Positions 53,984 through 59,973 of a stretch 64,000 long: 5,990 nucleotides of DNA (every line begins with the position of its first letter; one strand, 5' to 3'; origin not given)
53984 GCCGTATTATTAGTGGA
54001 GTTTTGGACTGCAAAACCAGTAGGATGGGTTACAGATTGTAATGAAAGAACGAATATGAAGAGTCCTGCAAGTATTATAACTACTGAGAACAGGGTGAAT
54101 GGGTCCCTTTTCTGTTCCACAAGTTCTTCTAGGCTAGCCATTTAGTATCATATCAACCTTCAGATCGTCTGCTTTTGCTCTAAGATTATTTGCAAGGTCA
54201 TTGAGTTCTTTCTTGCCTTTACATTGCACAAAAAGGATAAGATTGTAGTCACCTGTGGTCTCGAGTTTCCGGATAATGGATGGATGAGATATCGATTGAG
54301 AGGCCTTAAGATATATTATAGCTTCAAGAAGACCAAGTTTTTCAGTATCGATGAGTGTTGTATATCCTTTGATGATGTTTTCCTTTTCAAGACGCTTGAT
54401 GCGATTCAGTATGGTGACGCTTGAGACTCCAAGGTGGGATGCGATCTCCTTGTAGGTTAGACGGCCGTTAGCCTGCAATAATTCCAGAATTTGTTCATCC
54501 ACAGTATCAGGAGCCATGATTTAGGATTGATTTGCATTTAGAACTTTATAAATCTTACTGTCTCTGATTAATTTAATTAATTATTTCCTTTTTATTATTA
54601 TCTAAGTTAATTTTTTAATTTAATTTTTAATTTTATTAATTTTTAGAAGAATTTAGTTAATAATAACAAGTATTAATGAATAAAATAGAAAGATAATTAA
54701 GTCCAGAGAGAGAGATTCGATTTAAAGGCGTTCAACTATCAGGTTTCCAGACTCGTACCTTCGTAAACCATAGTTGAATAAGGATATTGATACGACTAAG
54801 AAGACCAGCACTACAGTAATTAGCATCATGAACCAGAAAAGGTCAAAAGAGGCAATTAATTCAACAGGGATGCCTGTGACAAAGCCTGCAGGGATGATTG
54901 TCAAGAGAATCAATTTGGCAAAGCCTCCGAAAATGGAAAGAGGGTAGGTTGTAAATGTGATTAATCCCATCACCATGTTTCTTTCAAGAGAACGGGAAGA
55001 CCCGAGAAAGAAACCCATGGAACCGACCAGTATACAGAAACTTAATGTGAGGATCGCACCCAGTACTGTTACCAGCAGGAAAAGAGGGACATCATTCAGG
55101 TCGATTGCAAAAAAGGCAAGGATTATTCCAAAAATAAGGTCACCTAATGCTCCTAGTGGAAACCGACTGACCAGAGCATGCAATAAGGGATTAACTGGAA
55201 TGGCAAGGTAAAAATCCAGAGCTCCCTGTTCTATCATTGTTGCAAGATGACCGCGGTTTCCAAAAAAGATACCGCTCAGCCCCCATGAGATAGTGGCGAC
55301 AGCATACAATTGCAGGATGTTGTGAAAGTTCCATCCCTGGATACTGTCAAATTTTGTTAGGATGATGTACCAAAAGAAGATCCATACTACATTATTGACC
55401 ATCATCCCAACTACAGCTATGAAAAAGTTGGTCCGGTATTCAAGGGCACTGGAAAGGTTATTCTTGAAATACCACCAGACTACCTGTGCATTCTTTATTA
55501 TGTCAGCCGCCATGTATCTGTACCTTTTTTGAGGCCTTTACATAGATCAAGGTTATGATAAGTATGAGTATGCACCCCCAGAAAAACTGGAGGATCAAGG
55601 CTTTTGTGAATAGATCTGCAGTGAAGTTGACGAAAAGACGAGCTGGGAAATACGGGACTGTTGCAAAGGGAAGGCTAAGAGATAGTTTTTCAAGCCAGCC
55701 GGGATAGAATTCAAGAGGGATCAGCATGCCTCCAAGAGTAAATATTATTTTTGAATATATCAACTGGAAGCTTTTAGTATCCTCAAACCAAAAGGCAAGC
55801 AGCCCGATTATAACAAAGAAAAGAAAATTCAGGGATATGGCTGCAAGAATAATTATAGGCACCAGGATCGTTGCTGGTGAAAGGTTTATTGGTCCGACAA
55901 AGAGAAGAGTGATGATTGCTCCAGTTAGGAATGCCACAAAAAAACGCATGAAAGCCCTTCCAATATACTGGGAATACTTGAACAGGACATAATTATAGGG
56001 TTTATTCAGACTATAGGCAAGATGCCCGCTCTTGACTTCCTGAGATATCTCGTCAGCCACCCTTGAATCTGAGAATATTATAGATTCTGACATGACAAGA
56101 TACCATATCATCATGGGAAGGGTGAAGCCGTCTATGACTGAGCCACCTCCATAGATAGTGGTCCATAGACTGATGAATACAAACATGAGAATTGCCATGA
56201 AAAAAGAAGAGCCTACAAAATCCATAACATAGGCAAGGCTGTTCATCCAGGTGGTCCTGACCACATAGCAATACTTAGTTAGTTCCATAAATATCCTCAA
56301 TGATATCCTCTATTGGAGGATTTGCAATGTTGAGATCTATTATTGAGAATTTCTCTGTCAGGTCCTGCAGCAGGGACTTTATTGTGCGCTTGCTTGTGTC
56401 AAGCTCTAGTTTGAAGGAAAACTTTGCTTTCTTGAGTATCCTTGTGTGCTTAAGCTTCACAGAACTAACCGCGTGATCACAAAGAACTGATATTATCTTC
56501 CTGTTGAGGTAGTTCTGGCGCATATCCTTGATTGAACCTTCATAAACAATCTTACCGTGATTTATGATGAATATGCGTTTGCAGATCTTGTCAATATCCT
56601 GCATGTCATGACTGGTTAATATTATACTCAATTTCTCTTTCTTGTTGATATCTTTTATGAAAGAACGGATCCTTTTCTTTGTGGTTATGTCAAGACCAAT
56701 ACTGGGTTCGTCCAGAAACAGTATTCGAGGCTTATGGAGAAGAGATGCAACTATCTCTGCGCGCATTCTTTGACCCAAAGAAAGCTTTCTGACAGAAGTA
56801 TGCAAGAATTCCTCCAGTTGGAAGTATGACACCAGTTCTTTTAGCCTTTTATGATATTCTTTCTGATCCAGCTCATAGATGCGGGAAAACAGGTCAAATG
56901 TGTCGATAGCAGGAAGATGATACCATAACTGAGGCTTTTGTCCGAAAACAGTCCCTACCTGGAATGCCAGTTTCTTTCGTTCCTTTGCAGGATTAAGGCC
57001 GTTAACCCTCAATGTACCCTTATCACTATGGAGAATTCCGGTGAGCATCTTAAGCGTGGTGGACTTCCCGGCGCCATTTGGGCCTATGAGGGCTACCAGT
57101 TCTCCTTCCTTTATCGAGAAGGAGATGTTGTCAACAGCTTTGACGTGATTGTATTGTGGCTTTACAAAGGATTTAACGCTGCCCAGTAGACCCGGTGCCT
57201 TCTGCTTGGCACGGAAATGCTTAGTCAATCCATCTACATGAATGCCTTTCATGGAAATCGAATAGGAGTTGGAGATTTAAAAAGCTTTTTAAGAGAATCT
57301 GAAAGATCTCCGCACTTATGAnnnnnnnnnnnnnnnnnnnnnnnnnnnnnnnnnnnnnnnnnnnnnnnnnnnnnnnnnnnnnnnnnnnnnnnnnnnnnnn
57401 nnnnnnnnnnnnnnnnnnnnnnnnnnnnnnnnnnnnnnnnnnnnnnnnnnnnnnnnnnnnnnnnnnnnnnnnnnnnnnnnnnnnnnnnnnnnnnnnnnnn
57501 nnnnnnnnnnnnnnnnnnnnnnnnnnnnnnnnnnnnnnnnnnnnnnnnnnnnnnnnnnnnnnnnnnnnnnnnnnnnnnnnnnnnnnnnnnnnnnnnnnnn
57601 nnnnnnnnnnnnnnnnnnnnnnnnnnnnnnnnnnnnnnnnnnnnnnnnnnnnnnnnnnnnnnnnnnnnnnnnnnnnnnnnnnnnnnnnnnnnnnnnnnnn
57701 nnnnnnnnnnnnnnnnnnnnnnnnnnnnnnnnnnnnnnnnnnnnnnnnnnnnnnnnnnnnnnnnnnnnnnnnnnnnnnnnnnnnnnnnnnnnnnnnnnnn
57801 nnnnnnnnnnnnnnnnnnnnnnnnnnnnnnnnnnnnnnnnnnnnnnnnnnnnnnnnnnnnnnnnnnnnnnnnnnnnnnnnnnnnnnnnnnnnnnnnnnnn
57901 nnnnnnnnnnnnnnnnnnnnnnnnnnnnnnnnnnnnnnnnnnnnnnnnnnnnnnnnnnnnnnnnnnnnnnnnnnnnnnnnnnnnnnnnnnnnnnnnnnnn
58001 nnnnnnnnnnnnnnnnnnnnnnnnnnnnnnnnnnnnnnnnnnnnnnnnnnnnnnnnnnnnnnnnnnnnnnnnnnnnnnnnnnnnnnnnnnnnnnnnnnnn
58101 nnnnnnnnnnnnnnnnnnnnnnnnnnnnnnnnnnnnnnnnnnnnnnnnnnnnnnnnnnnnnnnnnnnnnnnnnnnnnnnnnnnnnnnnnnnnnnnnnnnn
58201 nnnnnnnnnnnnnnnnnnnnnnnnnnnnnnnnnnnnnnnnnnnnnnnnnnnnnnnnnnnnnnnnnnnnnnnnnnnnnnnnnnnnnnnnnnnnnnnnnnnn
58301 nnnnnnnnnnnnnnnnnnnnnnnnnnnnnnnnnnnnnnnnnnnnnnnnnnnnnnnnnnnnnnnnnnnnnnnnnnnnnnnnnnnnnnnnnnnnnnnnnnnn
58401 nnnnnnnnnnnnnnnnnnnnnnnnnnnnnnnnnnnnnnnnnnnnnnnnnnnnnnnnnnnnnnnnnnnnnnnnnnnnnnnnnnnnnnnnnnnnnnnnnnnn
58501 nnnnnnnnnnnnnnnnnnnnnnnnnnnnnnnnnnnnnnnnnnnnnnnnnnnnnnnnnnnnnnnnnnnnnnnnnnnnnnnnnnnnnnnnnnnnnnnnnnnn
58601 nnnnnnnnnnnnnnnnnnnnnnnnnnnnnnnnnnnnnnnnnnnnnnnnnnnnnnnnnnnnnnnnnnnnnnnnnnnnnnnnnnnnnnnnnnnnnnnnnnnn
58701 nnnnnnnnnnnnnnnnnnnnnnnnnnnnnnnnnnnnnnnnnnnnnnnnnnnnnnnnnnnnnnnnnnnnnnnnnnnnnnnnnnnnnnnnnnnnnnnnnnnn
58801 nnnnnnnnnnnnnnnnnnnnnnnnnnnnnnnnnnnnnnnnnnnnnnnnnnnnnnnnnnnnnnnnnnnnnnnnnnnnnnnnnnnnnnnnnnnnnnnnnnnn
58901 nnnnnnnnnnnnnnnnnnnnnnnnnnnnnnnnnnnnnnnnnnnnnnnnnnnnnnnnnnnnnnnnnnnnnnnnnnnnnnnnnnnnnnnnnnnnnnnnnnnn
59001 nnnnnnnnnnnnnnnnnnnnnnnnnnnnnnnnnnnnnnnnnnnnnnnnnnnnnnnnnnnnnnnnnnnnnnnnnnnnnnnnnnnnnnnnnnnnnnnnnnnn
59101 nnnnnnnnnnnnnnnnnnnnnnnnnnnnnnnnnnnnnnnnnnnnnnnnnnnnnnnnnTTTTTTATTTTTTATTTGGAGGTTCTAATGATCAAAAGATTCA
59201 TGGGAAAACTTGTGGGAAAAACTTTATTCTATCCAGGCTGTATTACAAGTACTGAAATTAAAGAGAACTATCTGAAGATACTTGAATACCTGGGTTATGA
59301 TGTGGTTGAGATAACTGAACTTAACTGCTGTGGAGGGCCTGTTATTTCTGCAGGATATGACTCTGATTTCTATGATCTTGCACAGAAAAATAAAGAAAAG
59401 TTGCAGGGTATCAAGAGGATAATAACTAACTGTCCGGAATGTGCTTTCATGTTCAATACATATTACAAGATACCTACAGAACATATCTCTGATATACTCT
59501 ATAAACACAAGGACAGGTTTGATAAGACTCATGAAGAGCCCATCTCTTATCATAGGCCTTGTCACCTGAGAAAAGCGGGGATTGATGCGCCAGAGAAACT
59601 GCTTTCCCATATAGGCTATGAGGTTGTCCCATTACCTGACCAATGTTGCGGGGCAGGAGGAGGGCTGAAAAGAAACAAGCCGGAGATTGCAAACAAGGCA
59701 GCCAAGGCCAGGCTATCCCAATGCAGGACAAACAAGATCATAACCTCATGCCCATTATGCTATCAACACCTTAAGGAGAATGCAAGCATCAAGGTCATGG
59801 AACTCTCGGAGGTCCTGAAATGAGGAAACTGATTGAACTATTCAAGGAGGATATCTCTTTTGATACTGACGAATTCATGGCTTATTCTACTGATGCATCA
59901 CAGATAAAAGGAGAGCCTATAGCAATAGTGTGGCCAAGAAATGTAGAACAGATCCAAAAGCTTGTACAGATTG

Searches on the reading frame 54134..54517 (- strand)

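Call 71: search_protein_families(library=pfam, proteins=[window:54134-54517:-], max_evalue=0.001)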
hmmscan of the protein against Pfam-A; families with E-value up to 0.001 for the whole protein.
window:54134-54517:- (127 aa): 13 families
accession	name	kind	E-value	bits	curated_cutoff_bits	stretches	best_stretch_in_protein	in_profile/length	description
PF13412.12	HTH_24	-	4.6e-15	55.3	21.9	1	4-50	2-48/48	Winged helix-turn-helix DNA-binding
PF13404.12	HTH_AsnC-type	-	2.7e-14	53.1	27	1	4-44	2-42/42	AsnC-type helix-turn-helix domain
PF08279.18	HTH_11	-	2.9e-09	37.1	25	1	8-47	3-43/55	HTH domain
PF01047.28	MarR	-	1.1e-06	28.9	24.6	1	10-50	8-48/59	MarR family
PF13545.12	HTH_Crp_2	-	2.6e-06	27.7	27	1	19-61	22-67/70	Crp-like helix-turn-helix domain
PF08220.18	HTH_DeoR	-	6e-06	26.4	21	1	8-49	3-44/57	DeoR-like helix-turn-helix domain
PF08280.17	HTH_Mga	-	9.7e-06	25.9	23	1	9-44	9-44/59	M protein trans-acting positive regulator (MGA) HTH domain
PF13384.12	HTH_23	-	0.00023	21.3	24.6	1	9-46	9-44/50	Homeodomain-like domain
PF13518.12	HTH_28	-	0.00028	21.3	25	1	9-46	4-39/52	Helix-turn-helix domain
PF22451.2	NirdL-like_HTH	-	0.00035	20.5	27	0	22-49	19-46/47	Siroheme decarboxylase NirDL-like HTH domain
PF08281.18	Sigma70_r4_2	-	0.00036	20.5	25.7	1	19-42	26-49/54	Sigma-70, region 4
PF12802.13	MarR_2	-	0.00056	20.5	27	0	9-49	9-50/61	MarR family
PF01022.26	HTH_5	-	0.00077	19.7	22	0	9-50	6-46/47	Bacterial regulatory protein, arsR family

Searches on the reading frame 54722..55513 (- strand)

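Call 14: search_protein_families(library=pfam, proteins=[window:54722-55513:-], max_evalue=0.001)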
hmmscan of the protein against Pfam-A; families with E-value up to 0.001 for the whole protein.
window:54722-55513:- (263 aa): 1 family
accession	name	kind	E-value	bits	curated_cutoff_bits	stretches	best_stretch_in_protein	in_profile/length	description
PF06182.17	ABC2_membrane_6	-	9.5e-31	107.8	22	1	40-255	3-227/229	ABC-2 family transporter protein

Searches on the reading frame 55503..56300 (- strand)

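Call 14: search_protein_families(library=pfam, proteins=[window:55503-56300:-], max_evalue=0.001)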
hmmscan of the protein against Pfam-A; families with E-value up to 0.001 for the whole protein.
window:55503-56300:- (265 aa): 1 family
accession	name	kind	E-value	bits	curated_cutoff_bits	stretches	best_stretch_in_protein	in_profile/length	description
PF06182.17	ABC2_membrane_6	-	4.7e-17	63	22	1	38-264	3-229/229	ABC-2 family transporter protein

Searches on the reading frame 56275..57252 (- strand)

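Call 14: search_protein_families(library=pfam, proteins=[window:56275-57252:-], max_evalue=0.001)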
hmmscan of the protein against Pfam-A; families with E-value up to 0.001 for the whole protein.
window:56275-57252:- (325 aa): 5 families
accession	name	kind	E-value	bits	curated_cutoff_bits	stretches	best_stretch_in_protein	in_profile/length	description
PF00005.33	ABC_tran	-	4.8e-30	105.4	25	1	41-183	2-135/137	ABC transporter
PF13304.12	AAA_21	-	1.6e-11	45.3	27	1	152-216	233-299/304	AAA domain, putative AbiEii toxin, Type IV TA system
PF13401.12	AAA_22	-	0.0001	23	27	1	51-107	6-62/130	AAA domain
PF02463.25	SMC_N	-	0.00044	20.2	40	0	51-223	25-205/220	RecF/RecN/SMC N terminal domain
PF13173.12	AAA_14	-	0.00072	20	27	0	51-94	3-46/129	AAA domain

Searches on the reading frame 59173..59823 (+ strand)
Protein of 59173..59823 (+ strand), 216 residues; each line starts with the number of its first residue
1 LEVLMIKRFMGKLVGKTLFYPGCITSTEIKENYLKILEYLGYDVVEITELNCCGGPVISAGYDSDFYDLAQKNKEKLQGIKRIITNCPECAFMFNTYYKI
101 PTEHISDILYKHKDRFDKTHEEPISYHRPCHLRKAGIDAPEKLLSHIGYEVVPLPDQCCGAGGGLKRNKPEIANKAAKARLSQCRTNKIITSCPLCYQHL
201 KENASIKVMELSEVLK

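Call 71: search_protein_families(library=pfam, proteins=[window:59173-59823:+], max_evalue=0.001)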
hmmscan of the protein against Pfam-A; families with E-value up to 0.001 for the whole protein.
window:59173-59823:+ (216 aa): 1 family
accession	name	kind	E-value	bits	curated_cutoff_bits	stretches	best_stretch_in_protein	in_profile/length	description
PF02754.22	CCG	-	1.7e-23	82.9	20.6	2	125-201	2-85/85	Cysteine-rich domain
